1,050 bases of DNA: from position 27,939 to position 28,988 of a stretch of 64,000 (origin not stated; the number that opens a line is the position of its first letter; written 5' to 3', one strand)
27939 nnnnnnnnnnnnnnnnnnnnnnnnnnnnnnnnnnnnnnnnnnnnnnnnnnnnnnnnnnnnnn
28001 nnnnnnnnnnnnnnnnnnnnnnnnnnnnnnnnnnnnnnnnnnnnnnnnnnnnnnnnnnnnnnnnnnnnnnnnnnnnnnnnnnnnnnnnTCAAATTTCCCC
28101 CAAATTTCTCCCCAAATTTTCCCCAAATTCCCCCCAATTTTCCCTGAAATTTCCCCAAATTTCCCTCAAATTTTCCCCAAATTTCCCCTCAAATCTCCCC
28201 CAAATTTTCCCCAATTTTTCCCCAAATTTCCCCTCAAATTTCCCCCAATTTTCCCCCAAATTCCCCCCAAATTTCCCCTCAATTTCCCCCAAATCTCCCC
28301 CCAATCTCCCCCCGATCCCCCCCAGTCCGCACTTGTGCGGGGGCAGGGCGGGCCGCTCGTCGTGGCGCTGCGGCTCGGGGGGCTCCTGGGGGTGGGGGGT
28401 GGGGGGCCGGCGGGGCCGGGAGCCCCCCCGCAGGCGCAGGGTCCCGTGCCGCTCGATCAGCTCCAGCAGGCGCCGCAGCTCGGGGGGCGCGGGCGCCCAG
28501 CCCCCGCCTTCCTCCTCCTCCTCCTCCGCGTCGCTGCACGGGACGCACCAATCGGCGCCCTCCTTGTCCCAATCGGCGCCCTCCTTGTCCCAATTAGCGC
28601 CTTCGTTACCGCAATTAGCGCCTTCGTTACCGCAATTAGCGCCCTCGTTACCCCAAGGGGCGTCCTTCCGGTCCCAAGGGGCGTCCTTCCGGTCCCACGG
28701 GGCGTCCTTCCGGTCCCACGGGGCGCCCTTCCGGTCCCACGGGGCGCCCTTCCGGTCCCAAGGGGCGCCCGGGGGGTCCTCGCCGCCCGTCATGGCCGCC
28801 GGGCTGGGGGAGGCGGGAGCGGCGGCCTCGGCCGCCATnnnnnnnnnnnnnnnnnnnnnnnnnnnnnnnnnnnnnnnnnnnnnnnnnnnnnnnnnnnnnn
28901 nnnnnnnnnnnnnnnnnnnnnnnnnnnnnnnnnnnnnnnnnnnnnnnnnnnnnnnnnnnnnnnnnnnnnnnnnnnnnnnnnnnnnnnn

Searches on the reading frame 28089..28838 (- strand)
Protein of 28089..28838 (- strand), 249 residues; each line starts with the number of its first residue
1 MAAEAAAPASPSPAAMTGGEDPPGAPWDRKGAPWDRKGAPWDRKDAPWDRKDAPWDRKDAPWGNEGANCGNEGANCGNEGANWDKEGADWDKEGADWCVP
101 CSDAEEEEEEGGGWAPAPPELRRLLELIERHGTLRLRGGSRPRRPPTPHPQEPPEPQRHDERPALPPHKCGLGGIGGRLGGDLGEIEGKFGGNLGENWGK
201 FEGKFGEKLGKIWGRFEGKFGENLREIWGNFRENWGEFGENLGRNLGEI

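Call 46: find_encoding_contigs(protein=window:28089-28838:-, flank=2000, max_places=3)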
Protein window:28089-28838:- (249 aa): no gene with exactly this product is on record in the collection.
